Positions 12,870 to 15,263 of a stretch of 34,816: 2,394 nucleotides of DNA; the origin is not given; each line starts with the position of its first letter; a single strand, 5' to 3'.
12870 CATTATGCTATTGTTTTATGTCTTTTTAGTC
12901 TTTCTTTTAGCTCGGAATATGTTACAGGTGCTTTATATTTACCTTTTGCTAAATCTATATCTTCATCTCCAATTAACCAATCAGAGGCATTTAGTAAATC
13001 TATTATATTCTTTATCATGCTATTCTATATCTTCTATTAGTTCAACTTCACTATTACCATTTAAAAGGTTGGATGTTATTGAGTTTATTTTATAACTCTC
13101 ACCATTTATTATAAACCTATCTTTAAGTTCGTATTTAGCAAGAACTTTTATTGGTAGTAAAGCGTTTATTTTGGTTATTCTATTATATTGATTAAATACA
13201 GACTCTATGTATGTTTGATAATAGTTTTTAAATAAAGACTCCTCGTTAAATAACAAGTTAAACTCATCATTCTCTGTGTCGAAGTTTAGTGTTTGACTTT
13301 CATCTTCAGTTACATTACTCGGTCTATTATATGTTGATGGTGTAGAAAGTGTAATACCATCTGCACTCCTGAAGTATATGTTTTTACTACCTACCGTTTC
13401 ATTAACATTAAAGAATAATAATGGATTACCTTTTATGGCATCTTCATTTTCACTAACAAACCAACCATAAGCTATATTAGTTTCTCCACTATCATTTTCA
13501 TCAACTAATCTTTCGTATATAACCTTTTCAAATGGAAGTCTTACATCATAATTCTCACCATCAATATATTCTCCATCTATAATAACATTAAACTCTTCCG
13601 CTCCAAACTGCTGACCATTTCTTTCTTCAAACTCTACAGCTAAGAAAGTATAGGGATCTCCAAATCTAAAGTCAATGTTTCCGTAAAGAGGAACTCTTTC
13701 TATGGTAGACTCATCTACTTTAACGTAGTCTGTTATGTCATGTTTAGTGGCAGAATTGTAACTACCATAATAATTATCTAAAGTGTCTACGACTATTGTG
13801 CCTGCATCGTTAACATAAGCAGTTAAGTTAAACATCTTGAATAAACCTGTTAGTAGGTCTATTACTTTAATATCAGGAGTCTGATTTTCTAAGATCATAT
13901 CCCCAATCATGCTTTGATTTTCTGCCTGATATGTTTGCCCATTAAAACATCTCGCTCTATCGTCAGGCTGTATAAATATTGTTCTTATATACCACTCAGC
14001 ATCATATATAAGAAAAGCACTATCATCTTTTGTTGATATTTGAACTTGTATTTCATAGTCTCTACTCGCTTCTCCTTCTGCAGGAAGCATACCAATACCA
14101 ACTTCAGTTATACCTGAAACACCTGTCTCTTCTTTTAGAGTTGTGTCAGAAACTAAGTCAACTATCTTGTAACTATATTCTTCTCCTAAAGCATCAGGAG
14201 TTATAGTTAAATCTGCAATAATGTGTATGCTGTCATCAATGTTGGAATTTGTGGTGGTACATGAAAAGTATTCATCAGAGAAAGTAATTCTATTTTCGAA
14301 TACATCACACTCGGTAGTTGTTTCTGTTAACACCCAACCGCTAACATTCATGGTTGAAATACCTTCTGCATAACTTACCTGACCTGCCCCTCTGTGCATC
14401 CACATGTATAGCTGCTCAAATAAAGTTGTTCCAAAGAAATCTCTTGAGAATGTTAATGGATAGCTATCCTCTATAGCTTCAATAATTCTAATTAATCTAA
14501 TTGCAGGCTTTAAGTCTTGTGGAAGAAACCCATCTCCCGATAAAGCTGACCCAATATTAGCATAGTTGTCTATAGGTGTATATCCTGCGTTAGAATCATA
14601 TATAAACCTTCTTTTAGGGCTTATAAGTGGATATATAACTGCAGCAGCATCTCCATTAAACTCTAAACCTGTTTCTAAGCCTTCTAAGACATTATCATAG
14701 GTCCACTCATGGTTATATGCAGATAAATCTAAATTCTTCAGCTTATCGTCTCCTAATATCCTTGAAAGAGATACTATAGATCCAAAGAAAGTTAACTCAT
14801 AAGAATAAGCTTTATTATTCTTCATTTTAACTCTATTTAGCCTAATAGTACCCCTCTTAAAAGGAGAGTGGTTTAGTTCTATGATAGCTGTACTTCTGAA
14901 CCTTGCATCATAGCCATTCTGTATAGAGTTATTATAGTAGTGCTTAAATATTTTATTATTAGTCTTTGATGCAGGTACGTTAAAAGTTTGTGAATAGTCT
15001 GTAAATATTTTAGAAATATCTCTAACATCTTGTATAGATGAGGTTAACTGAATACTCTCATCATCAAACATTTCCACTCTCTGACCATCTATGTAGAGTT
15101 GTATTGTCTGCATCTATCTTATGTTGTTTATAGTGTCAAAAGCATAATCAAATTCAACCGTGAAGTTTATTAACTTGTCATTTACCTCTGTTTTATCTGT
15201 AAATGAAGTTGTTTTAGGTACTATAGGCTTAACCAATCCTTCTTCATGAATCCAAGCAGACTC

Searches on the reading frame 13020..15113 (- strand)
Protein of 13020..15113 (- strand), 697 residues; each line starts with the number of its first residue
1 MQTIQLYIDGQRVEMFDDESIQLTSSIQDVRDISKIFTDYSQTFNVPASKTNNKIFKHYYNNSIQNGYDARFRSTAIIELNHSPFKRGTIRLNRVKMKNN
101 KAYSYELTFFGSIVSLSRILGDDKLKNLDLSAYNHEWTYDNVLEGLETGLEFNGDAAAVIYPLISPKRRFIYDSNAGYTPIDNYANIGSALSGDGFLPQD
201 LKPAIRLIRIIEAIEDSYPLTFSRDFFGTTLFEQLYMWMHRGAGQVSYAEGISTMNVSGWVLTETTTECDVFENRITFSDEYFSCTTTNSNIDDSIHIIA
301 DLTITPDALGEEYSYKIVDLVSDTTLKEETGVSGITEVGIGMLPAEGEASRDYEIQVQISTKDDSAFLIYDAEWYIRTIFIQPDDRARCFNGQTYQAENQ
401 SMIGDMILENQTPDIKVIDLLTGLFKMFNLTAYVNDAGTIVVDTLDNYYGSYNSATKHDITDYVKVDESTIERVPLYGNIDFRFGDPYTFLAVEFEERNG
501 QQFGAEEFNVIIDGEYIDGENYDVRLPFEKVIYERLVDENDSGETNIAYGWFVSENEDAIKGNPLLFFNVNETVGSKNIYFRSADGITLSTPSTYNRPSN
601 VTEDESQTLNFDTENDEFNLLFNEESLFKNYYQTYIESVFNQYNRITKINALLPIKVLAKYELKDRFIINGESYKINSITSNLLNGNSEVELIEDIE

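Call 8: search_protein_families(library=phrogs, proteins=[window:13020-15113:-], max_evalue=0.01)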
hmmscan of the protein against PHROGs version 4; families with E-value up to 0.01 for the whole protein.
window:13020-15113:- (697 aa): 1 family
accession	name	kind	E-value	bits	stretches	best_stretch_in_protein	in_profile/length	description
phrog_38559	-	unknown function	9e-79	266.6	2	5-259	4-258/754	-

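Call 16: search_protein_families(library=pfam, proteins=[window:13020-15113:-], max_evalue=0.1)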
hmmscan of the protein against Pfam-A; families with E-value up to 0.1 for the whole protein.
window:13020-15113:- (697 aa): 0 families

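Call 49: search_dna_similar(query=window:13020-15113:-, collection=phages, mode=protein, max_rows=15, max_evalue=0.001)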
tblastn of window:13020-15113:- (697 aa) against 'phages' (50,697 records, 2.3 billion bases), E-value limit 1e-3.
Records with a match: 4; places in all: 4; records where one place covers at least 80% of the query: 0.
Best place of each record, by identity: <60% 4.
By first word of the organism name: Nonlabens 4.
By host as written in the record: Persicivirga sp. IMCC12024 4.
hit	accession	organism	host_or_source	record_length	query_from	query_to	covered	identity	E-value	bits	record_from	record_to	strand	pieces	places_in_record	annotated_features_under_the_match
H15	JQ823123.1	Nonlabens phage P12024L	Persicivirga sp. IMCC12024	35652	5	696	78%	34.5%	3e-37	265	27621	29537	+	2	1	hypothetical protein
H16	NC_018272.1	Nonlabens phage P12024L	Persicivirga sp. IMCC12024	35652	5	696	78%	34.5%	3e-37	265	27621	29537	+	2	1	hypothetical protein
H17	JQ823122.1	Nonlabens phage P12024S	Persicivirga sp. IMCC12024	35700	5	696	78%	34.2%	2e-35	259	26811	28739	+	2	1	hypothetical protein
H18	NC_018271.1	Nonlabens phage P12024S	Persicivirga sp. IMCC12024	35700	5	696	78%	34.2%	2e-35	259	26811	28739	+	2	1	hypothetical protein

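Call 73: search_protein_families(library=ncbifam, proteins=[window:13020-15113:-], max_evalue=0.1)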
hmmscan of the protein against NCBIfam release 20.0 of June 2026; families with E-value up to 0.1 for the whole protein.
window:13020-15113:- (697 aa): 0 families
